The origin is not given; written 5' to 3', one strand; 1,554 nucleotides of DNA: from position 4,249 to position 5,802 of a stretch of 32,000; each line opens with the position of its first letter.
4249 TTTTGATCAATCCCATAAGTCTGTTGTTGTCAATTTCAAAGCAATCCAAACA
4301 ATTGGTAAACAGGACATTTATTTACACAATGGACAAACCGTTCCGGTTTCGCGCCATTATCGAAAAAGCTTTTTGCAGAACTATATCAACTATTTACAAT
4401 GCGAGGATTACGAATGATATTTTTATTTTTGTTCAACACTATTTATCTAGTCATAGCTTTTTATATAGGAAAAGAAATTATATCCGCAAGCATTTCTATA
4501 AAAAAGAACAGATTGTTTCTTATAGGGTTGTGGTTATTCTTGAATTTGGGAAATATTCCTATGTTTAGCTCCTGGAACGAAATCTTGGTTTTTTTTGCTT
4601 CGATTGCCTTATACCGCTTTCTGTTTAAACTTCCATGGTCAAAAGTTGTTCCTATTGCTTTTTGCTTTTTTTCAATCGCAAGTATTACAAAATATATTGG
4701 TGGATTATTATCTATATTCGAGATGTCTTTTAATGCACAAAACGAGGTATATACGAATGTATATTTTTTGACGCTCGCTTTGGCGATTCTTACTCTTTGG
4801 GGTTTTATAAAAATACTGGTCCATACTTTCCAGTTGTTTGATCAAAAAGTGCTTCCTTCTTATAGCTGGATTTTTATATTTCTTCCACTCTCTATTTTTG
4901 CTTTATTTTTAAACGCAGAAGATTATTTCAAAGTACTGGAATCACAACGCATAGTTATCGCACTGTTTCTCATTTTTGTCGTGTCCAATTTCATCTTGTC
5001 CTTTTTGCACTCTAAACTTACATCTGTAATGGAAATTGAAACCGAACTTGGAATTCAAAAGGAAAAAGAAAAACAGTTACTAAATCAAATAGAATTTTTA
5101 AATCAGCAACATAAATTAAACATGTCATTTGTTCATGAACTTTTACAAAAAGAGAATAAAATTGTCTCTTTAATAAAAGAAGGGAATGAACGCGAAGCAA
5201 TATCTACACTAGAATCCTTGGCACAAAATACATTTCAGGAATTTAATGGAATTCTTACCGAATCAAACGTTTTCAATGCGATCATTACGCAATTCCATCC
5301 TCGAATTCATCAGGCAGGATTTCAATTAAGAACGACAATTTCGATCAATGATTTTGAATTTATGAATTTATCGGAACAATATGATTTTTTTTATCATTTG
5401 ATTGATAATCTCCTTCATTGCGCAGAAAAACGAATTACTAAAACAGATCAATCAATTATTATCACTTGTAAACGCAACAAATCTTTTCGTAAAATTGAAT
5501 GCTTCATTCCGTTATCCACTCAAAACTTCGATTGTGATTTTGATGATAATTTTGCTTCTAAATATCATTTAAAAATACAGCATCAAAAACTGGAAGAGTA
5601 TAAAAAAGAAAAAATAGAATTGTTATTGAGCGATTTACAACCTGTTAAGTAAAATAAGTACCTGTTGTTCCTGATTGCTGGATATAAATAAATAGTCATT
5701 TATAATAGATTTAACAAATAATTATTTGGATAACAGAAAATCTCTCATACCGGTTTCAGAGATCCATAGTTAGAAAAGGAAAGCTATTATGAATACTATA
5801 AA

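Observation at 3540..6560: Compositionally foreign block with a non-canonical agr-like / LytTR module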

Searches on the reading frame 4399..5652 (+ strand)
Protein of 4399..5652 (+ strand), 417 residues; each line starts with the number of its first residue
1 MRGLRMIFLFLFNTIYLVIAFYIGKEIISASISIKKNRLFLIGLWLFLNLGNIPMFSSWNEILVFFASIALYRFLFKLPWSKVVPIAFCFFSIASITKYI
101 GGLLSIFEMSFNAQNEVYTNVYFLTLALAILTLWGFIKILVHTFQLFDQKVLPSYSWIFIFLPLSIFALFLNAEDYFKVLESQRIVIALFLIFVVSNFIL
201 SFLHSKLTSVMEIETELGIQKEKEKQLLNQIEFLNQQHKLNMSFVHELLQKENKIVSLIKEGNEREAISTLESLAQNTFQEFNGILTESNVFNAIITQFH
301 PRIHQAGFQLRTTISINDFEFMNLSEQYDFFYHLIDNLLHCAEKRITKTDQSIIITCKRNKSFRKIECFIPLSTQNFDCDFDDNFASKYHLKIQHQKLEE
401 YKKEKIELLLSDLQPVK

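Call 5: search_protein_families(library=pfam, proteins=[window:4399-5652:+], max_evalue=0.1)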
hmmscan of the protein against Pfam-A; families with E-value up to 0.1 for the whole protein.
window:4399-5652:+ (417 aa): 0 families

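Call 6: search_protein_families(library=ncbifam, proteins=[window:4399-5652:+], max_evalue=0.1)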
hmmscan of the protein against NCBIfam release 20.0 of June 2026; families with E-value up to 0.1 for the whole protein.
window:4399-5652:+ (417 aa): 0 families
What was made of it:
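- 4414..5652 (+): AgrC-like sensor (412 aa): six to seven TM helices, a DHp helix pair with His241, and a catalytic-domain-like fold lacking the conserved N-box Asn and all G-boxes. An upstream ATG at 4399 is an alternative start. No Pfam or NCBIfam hit (calls 5, 6).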

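Call 7: find_encoding_contigs(protein=window:4399-5652:+, flank=10000, max_places=10)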
Protein window:4399-5652:+ (417 aa): 1 contig read that carries it; 1 place shown.
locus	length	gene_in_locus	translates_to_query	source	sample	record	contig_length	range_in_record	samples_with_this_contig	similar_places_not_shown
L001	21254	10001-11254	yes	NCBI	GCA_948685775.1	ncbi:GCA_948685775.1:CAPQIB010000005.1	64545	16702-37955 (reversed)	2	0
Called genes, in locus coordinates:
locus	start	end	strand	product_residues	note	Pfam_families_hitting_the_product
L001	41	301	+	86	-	-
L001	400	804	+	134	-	PF01325:Fe_dep_repress, PF02742:Fe_dep_repr_C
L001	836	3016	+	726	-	PF01136:Peptidase_U32, PF12392:DUF3656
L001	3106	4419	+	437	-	PF03952:Enolase_N, PF00113:Enolase_C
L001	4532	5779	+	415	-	PF00999:Na_H_Exchanger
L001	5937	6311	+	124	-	PF03600:CitMHS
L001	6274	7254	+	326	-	PF02040:ArsB, PF03600:CitMHS, PF06450:NhaB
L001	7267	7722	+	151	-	PF13189:Cytidylate_kin2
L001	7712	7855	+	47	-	-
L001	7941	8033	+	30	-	-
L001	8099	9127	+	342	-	-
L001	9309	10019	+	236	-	PF00072:Response_reg, PF04397:LytTR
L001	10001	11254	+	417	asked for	-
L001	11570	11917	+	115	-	-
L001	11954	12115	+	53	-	-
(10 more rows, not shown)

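Call 11: find_homologous_proteins(query=window:4399-5652:+, max_evalue=0.001)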
Query window:4399-5652:+ (417 aa): 3 proteins with E <= 0.001 among 5335 candidates.
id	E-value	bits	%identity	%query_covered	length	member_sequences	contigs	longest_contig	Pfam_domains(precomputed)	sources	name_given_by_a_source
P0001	3.0e-261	885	100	99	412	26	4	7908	-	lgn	-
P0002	6.8e-230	782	88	99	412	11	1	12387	-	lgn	-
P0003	1.9e-173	596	99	67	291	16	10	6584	-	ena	-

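Call 19: find_encoding_contigs(protein=P0002, flank=10000, max_places=3)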
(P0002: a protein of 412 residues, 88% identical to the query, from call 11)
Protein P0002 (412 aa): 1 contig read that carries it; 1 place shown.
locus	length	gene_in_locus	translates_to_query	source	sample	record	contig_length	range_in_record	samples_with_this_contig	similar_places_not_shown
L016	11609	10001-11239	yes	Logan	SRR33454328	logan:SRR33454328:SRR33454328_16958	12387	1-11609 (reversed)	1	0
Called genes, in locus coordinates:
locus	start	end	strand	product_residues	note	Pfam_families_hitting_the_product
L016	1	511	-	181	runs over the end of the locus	PF07261:DnaB_2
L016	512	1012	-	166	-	-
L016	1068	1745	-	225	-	PF01048:PNP_UDP_1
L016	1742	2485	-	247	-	PF13489:Methyltransf_23, PF05401:NodS, PF13847:Methyltransf_31, PF08241:Methyltransf_11, PF08242:Methyltransf_12, PF13649:Methyltransf_25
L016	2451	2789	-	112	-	PF02410:RsfS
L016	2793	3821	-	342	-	PF01467:CTP_transf_like, PF01966:HD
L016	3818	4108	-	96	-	PF01985:CRS1_YhbY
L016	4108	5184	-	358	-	PF03193:RsgA_GTPase (weak), PF01926:MMR_HSR1, PF21516:YqeH-like_C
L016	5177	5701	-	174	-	PF09419:PGP_phosphatase, PF00702:Hydrolase, PF13419:HAD_2 (weak), PF08282:Hydrolase_3 (weak), PF13242:Hydrolase_like (weak)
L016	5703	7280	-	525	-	PF28550:DUF8436, PF03486:HI0933_like (faint), PF07992:Pyr_redox_2 (faint), PF21688:FAD-depend_C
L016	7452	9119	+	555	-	-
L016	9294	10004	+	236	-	PF00072:Response_reg, PF04397:LytTR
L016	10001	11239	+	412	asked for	-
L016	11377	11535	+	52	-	-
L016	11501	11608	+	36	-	?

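Call 20: search_protein_representatives(protein=window:4414-5652:+)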
Query: 412 residues. Proteins with E-value up to 0.001 (for the whole library): 124; up to 1e-10: 58; up to 1e-30: 3. The best 124 are listed.
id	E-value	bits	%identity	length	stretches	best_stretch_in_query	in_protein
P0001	8.7e-262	884.9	100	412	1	1-412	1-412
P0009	5.5e-97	342.4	43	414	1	1-405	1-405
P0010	7.8e-83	295.8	39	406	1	4-399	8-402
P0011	4.8e-30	122.0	30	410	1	4-356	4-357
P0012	3.1e-24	102.9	27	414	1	33-336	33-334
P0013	8.4e-24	101.5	26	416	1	2-386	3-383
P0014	4.7e-23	99.0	27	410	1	8-349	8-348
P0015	1.7e-22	97.2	27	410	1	5-334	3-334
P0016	1.8e-22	97.1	24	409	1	2-387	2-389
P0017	3.6e-21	92.8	28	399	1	34-363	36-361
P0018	4.7e-21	92.4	24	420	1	4-372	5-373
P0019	5.8e-21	92.1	27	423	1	47-362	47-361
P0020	2.7e-20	89.9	27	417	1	56-351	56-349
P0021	7.8e-20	88.4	27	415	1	95-368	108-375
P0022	9.6e-20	88.1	27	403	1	64-334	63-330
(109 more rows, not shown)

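Call 25: search_protein_families(library=pfam, alignment_id=A1, max_evalue=0.01)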
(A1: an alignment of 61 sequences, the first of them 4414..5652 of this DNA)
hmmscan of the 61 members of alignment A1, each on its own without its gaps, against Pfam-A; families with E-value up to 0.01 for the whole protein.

A. member 1, window:4414-5652:+ (412 aa): 0 families

B. families by the number of members that match (of 61 scanned): 4 families
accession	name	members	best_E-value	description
PF14501.12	HATPase_c_5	3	2e-05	GHKL domain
PF00335.26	Tetraspanin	2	0.0016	Tetraspanin family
PF14689.11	SPOB_a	1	4.7e-05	Sensor_kinase_SpoOB-type, alpha-helical domain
PF02414.20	Borrelia_orfA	1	0.008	Borrelia ORF-A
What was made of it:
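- On HPK10 histidine kinases (GHKL domain, PF14501 HATPase_c_5): The sensor does not hit PF14501 (call 5), and only 3 of 61 clade members hit it weakly (call 25).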

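Call 29: find_related_loci(query=A2, collection=genome_contigs, flank=6000)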
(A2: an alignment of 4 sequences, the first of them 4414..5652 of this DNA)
Query A2 (412 aa) in genome_contigs; peptide patterns used: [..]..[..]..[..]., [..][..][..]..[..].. (x = any residue, [..] = any of these).
128 stretches matched a pattern; 1 encode a relative of the query (tblastn E <= 1e-3); 1 distinct loci.
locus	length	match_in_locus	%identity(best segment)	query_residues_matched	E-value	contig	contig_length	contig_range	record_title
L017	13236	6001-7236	88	1-412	0e+0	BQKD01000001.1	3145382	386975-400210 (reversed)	Erysipelotrichaceae bacterium OPF54 DNA, sequence1, whole genome shotgun sequence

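Call 34: predict_structure(alignment_id=A1)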
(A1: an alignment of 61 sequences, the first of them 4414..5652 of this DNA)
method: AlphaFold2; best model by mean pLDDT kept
length: 412 residues; sequences in the alignment: 61
mean_pLDDT: 85.2   pTM: 0.61
mean pLDDT of the five models: 85.2, 84.8, 84.6, 82.2, 82.2
residues with pLDDT >= 90: 162; 70-90: 217; 50-70: 30; < 50: 3
segments of 3 or more residues with pLDDT < 50: 410-412
pLDDT, mean of each block of 10 residues (from residue 1): 87 94 86 95 81 82 95 90 89 82 63 78 91 90 73 74 73 74 81 82 86 94 84 85 93 95 92 77 79 88 87 83 92 92 87 89 93 83 91 92 80 40
secondary structure, 60 per line:
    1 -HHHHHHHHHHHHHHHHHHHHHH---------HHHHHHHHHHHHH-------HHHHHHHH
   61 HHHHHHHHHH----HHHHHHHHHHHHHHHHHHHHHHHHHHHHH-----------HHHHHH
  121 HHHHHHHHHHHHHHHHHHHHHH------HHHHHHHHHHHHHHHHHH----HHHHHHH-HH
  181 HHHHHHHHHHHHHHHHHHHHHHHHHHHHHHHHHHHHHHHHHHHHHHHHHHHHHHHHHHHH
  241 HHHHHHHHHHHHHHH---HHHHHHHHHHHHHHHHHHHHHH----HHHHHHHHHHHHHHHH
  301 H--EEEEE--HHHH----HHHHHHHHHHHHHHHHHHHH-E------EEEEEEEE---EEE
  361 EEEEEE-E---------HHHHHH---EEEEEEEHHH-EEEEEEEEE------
elements in order: H2-23 H33-45 H53-70 H75-103 H115-142 H149-166 H171-177 H179-255 H259-280 H285-301 E304-308 H311-314 H319-338 E347-354 E358-366 H378-383 E387-393 E398-406
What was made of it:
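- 4414..5652 (+): AF2 model with pLDDT 85 (call 34).
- On agr quorum-sensing system (AgrBDCA): The AF2 model has 6-7 TM helices running into a DHp helix that carries His241 (call 34).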
